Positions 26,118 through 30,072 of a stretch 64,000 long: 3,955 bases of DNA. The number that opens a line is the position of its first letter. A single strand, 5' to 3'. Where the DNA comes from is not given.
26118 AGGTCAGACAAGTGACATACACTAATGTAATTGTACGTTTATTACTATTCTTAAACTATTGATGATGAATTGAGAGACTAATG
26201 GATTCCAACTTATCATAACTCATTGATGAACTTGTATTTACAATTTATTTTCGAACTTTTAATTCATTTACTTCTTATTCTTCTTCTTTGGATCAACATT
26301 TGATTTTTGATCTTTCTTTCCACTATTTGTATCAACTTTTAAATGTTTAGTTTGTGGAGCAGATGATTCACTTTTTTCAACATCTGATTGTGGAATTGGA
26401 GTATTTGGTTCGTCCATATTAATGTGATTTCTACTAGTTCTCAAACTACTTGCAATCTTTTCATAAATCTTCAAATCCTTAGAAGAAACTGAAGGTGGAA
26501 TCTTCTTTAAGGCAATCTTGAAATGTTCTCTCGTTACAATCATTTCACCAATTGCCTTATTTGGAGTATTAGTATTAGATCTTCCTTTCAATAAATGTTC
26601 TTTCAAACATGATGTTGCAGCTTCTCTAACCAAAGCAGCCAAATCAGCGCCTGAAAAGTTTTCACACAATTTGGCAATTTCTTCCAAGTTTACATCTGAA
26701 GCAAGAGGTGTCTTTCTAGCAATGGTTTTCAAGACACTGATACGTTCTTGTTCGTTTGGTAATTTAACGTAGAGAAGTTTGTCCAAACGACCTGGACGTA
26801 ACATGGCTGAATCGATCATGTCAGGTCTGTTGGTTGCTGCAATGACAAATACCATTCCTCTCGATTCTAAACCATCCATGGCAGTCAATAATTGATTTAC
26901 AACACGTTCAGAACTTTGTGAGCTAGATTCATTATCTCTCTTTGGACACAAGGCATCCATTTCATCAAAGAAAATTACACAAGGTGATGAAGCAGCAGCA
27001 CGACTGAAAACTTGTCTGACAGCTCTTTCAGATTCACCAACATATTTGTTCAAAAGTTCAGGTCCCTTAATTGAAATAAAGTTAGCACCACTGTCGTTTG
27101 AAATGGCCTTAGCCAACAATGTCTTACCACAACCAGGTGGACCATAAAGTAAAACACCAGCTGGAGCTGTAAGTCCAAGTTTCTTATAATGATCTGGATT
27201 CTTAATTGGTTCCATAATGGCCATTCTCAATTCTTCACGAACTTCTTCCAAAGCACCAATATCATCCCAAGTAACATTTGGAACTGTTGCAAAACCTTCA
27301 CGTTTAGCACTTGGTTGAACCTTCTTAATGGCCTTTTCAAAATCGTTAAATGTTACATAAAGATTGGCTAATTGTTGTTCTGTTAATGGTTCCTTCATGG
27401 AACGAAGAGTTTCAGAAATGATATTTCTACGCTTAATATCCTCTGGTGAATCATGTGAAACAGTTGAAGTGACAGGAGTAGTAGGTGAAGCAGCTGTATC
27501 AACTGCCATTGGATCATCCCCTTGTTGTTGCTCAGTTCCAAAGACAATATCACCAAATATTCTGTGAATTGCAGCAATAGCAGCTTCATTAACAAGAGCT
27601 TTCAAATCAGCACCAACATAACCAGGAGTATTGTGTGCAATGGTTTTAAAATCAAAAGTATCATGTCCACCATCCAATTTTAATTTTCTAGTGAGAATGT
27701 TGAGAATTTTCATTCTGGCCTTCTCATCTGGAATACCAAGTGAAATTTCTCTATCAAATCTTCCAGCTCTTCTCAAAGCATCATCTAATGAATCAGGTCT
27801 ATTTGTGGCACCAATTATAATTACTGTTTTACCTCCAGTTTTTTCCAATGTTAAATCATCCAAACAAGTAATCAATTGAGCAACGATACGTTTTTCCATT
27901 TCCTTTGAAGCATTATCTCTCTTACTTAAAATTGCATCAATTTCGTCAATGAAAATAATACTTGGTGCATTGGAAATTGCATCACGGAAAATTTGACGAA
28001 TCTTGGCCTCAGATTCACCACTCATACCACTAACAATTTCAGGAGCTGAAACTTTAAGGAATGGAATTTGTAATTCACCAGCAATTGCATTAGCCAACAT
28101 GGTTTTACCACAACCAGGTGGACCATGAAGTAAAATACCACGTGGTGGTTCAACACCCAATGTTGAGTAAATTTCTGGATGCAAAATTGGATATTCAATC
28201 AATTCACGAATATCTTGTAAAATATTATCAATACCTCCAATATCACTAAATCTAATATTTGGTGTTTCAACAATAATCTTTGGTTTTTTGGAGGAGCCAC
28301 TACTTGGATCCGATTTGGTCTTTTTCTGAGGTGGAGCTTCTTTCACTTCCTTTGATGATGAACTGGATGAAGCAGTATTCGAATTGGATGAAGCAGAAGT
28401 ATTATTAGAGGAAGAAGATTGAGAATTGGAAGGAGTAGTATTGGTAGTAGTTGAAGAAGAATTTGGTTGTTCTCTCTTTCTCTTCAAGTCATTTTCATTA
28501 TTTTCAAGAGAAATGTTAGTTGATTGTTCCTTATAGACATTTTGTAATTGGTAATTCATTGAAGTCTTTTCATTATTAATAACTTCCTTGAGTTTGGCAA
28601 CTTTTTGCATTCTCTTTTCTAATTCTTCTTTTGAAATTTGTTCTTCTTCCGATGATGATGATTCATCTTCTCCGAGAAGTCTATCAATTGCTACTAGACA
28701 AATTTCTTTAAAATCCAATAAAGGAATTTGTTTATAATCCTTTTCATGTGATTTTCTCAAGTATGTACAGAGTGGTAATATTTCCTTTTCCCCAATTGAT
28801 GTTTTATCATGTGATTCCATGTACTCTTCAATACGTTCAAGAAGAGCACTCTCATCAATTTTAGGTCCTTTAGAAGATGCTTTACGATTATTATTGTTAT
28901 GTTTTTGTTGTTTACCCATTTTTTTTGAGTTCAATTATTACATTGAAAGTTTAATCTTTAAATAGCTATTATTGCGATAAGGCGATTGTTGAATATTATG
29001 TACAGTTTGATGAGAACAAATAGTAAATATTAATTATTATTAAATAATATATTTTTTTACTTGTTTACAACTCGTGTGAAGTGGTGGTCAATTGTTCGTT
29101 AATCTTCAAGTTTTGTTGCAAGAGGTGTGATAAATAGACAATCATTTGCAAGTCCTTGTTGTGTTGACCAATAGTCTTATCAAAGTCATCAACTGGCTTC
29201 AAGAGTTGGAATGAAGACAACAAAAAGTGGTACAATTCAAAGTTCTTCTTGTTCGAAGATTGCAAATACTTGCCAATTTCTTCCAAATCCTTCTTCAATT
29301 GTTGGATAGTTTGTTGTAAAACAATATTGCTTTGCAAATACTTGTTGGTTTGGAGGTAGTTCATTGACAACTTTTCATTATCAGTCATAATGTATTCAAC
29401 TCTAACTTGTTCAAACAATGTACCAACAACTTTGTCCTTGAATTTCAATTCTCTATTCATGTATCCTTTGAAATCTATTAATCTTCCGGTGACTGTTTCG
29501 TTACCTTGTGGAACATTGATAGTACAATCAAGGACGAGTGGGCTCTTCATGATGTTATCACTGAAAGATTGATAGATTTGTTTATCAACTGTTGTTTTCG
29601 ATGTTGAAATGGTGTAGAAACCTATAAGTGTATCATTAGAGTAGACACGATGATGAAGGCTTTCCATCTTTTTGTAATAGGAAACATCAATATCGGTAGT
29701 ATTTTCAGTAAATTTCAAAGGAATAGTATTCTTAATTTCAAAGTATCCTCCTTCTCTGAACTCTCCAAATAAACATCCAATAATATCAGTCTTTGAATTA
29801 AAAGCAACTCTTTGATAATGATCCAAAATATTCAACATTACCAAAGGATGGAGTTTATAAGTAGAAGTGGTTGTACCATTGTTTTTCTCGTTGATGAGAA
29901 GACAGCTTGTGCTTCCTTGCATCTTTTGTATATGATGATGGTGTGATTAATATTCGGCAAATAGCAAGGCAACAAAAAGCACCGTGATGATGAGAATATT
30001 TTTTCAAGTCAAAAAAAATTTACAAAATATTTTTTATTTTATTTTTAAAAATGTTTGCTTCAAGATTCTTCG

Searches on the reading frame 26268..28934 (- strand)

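Call 6: search_protein_families(library=pfam, proteins=[window:26268-28934:-], max_evalue=0.01)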
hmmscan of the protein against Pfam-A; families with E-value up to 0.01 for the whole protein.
window:26268-28934:- (888 aa): 42 families (the best 25 are shown)
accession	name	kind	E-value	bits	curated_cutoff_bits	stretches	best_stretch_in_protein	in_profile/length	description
PF00004.35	AAA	-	1.4e-94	313.9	21.2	2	594-724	1-130/131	ATPase family associated with various cellular activities (AAA)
PF17862.7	AAA_lid_3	-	2.4e-28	97.7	27.2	2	747-781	1-35/45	AAA+ lid domain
PF05496.18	RuvB_N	-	1.4e-14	54.6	27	2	266-388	35-150/159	Holliday junction DNA helicase RuvB P-loop domain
PF13191.12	AAA_16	-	5.1e-14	53.5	32.6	2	264-386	24-150/167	AAA ATPase domain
PF13401.12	AAA_22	-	1.3e-12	48.6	27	1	267-375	8-122/130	AAA domain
PF06068.19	TIP49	-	8.2e-12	45.4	23.8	2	265-320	51-107/347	TIP49 P-loop domain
PF07728.20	AAA_5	-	4.2e-11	43.4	22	2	267-389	2-137/139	AAA domain (dynein-related subfamily)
PF13173.12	AAA_14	-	3.4e-10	40.5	27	1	267-335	5-74/129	AAA domain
PF13671.12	AAA_33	-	2.9e-09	37.8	27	1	267-342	2-47/143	AAA domain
PF07724.20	AAA_2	-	3e-09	37.6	27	1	267-374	6-120/166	AAA domain (Cdc48 subfamily)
PF00910.28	RNA_helicase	-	4.9e-09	37.1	21.5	0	594-626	1-27/105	RNA helicase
PF24883.2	NPHP3_N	-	9.8e-09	36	24.8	1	266-374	24-130/164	Nephrocystin 3, N-terminal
PF09336.16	Vps4_C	-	1.4e-08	35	21.3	1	791-826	20-55/61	Vps4 C terminal oligomerisation domain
PF20720.3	nSTAND3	-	2e-08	34.5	27.2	1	267-399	20-137/155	Novel STAND NTPase 3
PF13521.12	AAA_28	-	7e-08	33.3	27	1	267-317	2-51/164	AAA domain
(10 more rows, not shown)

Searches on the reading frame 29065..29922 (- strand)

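Call 78: search_protein_families(library=pfam, proteins=[window:29065-29922:-], max_evalue=0.0001)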
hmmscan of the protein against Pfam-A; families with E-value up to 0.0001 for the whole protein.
window:29065-29922:- (285 aa): 2 families
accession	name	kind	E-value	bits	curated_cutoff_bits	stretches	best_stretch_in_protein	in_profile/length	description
PF01398.27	JAB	-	2.4e-14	53.6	22.5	1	19-116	3-107/117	JAB1/Mov34/MPN/PAD-1 ubiquitin protease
PF13012.11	MitMem_reg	-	2.1e-06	28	26.6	1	192-278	20-112/113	Maintenance of mitochondrial structure and function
